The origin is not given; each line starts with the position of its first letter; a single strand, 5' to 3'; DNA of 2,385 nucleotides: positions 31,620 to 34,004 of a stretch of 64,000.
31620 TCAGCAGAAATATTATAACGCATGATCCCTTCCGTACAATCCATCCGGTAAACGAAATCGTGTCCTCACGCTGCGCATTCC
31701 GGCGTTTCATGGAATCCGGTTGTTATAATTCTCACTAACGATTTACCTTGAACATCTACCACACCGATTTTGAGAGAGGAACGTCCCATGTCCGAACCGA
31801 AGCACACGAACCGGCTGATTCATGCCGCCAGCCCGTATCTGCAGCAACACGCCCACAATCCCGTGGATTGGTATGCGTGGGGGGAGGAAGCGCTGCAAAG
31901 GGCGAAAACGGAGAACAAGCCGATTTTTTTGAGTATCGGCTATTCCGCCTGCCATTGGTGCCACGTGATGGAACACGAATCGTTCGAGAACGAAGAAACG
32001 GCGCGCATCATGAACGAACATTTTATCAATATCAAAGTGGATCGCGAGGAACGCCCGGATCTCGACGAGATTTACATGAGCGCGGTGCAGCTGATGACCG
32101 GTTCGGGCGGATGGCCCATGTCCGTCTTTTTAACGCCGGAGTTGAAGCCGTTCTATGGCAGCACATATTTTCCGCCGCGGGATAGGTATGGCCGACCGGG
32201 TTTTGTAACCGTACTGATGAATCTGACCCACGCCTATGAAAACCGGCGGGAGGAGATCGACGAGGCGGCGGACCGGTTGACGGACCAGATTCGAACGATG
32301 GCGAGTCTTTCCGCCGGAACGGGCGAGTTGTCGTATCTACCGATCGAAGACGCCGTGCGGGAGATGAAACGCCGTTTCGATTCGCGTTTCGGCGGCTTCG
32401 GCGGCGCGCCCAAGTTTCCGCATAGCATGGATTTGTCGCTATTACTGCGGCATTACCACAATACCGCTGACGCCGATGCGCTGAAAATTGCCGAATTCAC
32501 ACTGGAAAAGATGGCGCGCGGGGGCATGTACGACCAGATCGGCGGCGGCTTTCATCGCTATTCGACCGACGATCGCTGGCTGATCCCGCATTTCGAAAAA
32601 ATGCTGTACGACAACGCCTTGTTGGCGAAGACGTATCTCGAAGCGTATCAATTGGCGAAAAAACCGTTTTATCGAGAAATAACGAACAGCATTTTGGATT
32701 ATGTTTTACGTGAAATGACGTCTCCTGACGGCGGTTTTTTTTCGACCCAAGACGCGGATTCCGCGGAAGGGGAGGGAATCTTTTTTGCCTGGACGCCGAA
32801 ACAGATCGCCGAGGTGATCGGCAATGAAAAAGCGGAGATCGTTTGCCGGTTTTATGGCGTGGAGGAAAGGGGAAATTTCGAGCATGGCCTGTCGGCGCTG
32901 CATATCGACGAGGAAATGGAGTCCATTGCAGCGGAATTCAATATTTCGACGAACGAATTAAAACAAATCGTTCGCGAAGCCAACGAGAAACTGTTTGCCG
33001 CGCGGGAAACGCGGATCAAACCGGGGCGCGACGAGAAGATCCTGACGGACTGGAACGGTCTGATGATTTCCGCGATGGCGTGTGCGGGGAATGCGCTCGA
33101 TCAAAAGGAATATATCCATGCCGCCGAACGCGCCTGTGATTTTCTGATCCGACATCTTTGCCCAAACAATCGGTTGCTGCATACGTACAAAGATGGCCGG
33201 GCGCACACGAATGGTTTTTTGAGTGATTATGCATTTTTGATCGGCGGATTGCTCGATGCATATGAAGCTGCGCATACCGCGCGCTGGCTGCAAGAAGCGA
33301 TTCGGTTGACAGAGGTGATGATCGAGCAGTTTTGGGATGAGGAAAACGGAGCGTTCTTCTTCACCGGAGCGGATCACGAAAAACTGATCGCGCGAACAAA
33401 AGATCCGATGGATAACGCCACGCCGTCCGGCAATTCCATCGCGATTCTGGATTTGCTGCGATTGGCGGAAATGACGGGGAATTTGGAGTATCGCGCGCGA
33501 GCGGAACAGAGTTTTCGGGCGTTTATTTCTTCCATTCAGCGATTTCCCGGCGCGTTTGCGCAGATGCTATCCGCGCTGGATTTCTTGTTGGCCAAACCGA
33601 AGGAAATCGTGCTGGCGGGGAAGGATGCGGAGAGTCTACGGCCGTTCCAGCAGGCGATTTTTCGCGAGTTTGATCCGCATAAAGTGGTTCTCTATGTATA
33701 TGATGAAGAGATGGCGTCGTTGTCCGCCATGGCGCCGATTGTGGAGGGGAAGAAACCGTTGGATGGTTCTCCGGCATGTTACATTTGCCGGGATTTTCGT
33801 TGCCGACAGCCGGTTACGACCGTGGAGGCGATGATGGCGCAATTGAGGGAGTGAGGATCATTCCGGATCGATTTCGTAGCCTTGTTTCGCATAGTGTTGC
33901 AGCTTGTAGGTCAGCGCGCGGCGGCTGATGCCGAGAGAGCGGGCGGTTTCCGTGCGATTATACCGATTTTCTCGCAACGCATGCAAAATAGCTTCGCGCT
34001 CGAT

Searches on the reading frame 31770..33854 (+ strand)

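Call 90: search_protein_families(library=pfam, proteins=[window:31770-33854:+], max_evalue=0.01)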
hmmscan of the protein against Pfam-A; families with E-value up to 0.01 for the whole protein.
window:31770-33854:+ (694 aa): 6 families
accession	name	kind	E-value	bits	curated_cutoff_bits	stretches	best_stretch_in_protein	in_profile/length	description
PF03190.21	Thioredox_DsbH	-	7.8e-80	267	27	1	13-174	1-162/163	Protein of unknown function, DUF255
PF13899.12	Thioredoxin_7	-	7.5e-12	45.6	27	1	33-123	1-83/83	Thioredoxin-like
PF01532.26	Glyco_hydro_47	-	1.2e-05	25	22.9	1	491-600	84-196/455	Glycosyl hydrolase family 47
PF07470.19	Glyco_hydro_88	-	0.00029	20.4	26.6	0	222-325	35-120/352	Glycosyl Hydrolase Family 88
PF07221.17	GlcNAc_2-epim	-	0.0028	17.4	23.4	0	495-531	150-260/347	N-acylglucosamine 2-epimerase (GlcNAc 2-epimerase)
PF06662.19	C5-epim_C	-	0.0067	16.4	23.3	0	283-329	32-76/188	D-glucuronyl C5-epimerase C-terminus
